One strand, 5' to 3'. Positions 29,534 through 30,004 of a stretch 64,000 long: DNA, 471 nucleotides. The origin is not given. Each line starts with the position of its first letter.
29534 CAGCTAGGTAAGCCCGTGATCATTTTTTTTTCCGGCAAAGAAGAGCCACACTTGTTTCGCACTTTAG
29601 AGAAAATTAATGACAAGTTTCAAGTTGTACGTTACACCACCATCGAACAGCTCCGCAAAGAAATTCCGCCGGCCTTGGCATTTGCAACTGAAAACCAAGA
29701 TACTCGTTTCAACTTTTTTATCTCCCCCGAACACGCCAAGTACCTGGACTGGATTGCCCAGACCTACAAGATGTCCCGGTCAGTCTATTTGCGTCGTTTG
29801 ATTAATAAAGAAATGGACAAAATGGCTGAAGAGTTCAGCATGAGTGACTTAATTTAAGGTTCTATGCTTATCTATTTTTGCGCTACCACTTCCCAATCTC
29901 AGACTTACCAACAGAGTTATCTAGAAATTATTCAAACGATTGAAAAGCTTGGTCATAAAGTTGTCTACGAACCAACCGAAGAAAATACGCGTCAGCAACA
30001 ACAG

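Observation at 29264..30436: Tandem paralogs: NDT/TIR-like Rossmann domain fused to a C-terminal ribbon-helix-helix module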

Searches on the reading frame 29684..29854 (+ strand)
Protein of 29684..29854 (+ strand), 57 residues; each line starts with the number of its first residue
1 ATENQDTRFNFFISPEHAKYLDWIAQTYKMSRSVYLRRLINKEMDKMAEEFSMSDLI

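Call 39: search_solved_structures(query=A2, max_evalue=10, show_alignments=4)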
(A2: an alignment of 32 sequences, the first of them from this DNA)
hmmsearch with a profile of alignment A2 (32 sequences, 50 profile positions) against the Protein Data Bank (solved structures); distinct sequences matched with E-value up to 10: 7.
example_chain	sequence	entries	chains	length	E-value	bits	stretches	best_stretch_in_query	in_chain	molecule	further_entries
7by2_A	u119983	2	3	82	0.00022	23.8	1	13-49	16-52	CopG family transcriptional regulator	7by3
3h87_C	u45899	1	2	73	0.0065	19.1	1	13-45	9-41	Putative uncharacterized protein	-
1b01_A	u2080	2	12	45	0.17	14.5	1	6-45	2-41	TRANSCRIPTIONAL REPRESSOR COPG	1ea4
2cpg_A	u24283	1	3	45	0.18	14.5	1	6-44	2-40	TRANSCRIPTIONAL REPRESSOR COPG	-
2k5j_A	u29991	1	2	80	0.52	13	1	13-43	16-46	uncharacterized protein yiiF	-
5ehb_A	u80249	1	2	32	0.66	12.7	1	17-43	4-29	pHiosYI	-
9n3a_A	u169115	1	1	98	1.8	11.3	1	9-46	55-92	CRISPR-associated DinG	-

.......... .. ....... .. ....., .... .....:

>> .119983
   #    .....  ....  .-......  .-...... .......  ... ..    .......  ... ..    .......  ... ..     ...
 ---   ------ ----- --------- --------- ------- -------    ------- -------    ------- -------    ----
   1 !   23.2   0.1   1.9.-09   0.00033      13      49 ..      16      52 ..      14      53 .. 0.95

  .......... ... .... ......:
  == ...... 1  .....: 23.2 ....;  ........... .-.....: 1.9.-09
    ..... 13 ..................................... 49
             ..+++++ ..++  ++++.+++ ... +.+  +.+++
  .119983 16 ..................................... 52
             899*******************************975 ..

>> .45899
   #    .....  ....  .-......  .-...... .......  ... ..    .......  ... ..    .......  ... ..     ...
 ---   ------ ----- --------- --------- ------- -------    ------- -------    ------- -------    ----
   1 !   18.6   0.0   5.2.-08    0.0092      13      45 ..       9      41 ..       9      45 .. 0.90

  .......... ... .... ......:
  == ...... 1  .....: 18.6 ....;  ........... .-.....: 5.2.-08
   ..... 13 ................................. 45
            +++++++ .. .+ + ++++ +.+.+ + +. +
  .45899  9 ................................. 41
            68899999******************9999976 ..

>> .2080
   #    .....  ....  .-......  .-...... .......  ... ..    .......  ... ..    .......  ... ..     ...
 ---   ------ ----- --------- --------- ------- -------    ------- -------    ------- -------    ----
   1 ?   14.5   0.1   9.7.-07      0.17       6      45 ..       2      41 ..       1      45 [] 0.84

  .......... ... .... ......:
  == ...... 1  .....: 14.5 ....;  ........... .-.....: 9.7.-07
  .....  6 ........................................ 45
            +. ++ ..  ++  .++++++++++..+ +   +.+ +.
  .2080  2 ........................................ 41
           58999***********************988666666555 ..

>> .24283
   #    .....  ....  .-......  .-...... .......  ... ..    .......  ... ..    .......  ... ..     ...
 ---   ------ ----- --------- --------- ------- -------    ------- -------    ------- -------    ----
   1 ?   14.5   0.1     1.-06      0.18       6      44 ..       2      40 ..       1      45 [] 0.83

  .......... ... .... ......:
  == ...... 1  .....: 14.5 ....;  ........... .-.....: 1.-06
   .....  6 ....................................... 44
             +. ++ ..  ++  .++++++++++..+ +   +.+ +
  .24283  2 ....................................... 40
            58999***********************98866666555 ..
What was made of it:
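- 29699..29815 (+): C-terminal ribbon-helix-helix of the first protein (aa 146-184: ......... strand, helix 155-168, helix from 172). Profile A2 against the PDB: CopG-family 7by2 E 2e-4, VapB 3h87 E 6.5e-3, CopG 1b01 E 0.17 with the strand aligned (call 39).
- On Ribbon-helix-helix (CopG/Arc/MetJ) superfamily: Family profile: 7by2 CopG-family E 2e-4, 3h87 VapB E 6.5e-3, CopG 1b01 E 0.17 including the strand (call 39).
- The family C-terminal profile hits a CopG-family regulator (E 2e-4), VapB (6.5e-3) and CopG itself, with R148/N150/F152 aligned to CopG R4/T6/T8 (call 39).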

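Call 40: search_protein_families(library=pfam, alignment_id=A2, max_evalue=1)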
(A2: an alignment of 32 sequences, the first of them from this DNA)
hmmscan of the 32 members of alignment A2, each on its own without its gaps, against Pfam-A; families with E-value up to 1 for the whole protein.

A. member 1, seq(57 aa): 0 families

B. families by the number of members that match (of 32 scanned): 19 families
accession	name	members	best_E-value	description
PF12651.13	RHH_3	12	0.00011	Ribbon-helix-helix domain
PF01402.27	RHH_1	9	3.2e-07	Ribbon-helix-helix protein, copG family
PF21983.2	NikA-like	3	0.00041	Mobilization protein NikA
PF15919.11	HicB_lk_antitox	3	0.027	HicB_like antitoxin of bacterial toxin-antitoxin system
PF12441.14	CopG_antitoxin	2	0.016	CopG antitoxin of type II toxin-antitoxin system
PF07878.17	RHH_5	2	0.021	CopG-like RHH_1 or ribbon-helix-helix domain, RHH_5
PF23135.2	TRI4_N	2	0.12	TRI4 N-terminal domain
PF21793.2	DUF6877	1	0.021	Family of unknown function (DUF6877)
PF10723.15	RepB-RCR_reg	1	0.023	Replication regulatory protein RepB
PF11547.14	E3_UbLigase_EDD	1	0.029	E3 ubiquitin ligase EDD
PF04458.17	DUF505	1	0.03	Protein of unknown function (DUF505)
PF10751.14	DUF2535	1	0.035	Protein of unknown function (DUF2535)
PF19839.5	RHH_9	1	0.044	Ribbon-helix-helix protein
PF07362.18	CcdA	1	0.046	Post-segregation antitoxin CcdA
PF19807.5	DUF6290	1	0.051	Family of unknown function (DUF6290)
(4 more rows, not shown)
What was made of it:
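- On Ribbon-helix-helix (CopG/Arc/MetJ) superfamily: RHH_1 best E 3.2e-7, RHH_3 hit by 12 of 32 members (call 40).
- Closest known: HicB-type antitoxins. Same: There are weak HicB_lk_antitox hits for 3 of 32 members (call 40).
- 12 of 32 members hit RHH_3 and 9 of 32 hit RHH_1, best E 3.2e-7 (call 40). HicB-like Pfam hits occur for 3 of 32 members (call 40).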
